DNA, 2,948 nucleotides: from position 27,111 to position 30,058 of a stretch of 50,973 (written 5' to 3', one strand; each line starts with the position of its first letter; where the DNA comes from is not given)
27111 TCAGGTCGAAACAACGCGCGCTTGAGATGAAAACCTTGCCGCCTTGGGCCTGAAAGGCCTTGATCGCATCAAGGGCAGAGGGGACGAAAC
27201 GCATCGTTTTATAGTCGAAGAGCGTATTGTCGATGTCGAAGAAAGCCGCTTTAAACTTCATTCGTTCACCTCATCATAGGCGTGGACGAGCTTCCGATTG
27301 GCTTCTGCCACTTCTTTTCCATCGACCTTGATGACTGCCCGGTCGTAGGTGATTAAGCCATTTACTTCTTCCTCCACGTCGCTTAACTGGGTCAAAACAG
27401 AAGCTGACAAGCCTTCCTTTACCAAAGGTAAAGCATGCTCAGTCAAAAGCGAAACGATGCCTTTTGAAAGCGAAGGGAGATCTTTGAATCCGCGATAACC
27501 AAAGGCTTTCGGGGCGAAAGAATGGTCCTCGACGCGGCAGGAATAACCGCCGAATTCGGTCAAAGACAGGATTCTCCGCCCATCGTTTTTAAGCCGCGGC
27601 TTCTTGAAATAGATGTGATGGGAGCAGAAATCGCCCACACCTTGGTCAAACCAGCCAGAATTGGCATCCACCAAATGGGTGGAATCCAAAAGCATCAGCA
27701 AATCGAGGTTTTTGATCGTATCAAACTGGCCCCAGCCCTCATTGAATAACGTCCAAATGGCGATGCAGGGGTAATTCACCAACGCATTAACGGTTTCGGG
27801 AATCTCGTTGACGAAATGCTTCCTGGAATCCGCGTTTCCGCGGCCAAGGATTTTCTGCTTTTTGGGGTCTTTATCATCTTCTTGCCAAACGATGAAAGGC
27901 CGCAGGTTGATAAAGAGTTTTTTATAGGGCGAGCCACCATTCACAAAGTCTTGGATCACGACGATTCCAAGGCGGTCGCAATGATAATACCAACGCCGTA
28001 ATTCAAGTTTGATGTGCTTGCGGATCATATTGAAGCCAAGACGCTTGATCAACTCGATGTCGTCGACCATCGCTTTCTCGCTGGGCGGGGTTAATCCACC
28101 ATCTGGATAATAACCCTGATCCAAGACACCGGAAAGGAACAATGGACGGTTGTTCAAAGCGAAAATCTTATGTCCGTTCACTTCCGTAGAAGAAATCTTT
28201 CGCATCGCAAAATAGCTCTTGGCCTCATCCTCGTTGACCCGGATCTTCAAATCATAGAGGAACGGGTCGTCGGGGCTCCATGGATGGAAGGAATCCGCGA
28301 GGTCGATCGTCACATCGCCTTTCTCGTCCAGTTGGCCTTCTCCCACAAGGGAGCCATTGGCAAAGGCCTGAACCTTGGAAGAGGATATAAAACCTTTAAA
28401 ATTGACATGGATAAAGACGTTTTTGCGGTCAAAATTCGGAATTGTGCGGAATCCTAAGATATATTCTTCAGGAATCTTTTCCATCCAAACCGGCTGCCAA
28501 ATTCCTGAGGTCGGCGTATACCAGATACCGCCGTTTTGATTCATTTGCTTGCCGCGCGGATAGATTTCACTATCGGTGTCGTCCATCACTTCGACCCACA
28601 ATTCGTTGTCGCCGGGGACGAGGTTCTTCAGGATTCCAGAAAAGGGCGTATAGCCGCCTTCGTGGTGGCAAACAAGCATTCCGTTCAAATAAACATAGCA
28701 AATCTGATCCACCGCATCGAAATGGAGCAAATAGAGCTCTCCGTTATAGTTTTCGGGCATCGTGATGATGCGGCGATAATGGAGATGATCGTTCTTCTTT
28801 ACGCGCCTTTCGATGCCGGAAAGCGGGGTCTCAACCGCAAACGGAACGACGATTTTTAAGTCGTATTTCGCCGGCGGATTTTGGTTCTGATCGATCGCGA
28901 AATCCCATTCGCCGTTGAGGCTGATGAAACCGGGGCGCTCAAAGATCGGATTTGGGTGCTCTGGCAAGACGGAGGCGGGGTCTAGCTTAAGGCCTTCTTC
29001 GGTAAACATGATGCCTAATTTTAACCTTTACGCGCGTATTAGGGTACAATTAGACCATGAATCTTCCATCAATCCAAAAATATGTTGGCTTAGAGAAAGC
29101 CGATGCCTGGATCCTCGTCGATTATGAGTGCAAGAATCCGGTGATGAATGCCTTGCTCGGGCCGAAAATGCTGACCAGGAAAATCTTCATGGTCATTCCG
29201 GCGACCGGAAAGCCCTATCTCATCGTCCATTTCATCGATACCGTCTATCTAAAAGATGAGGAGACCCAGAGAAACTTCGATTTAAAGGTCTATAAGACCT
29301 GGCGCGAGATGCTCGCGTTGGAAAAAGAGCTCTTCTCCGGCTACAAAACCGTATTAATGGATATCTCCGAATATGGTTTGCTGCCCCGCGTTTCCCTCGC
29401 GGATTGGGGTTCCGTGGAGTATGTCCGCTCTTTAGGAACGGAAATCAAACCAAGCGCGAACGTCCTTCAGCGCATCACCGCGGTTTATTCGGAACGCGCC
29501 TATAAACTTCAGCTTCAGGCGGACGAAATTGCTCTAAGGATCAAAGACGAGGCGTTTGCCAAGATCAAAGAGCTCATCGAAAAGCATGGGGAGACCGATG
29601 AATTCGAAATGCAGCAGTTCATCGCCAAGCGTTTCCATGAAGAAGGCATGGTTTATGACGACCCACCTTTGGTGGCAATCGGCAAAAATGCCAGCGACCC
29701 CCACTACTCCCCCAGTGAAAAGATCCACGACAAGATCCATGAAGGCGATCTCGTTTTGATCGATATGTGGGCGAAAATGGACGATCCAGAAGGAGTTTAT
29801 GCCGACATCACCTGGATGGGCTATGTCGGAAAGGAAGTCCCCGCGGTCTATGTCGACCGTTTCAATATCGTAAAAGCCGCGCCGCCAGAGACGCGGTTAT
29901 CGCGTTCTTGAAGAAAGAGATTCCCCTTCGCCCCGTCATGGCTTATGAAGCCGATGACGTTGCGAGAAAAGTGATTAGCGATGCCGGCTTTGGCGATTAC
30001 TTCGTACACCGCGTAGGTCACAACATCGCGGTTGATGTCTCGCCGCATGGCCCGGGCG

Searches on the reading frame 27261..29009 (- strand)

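Call 55: search_protein_families(library=pfam, max_evalue=0.00001, proteins=[window:27261-29009:-])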
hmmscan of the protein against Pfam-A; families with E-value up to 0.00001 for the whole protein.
window:27261-29009:- (583 aa): 2 families
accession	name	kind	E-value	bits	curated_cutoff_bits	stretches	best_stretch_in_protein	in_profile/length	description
PF02836.23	Glyco_hydro_2_C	-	1.5e-12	47.7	21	1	281-466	6-177/302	Glycosyl hydrolases family 2, TIM barrel domain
PF02837.24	Glyco_hydro_2_N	-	1.3e-10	41.9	28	1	61-179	51-168/169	Glycosyl hydrolases family 2, sugar binding domain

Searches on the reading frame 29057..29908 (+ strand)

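Call 75: search_protein_families(library=pfam, max_evalue=0.00001, proteins=[window:29057-29908:+])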
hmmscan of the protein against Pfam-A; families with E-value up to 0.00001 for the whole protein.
window:29057-29908:+ (284 aa): 1 family
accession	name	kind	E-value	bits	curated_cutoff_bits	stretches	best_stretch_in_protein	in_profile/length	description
PF00557.29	Peptidase_M24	-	1e-16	61.8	23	1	159-274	6-115/208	Metallopeptidase family M24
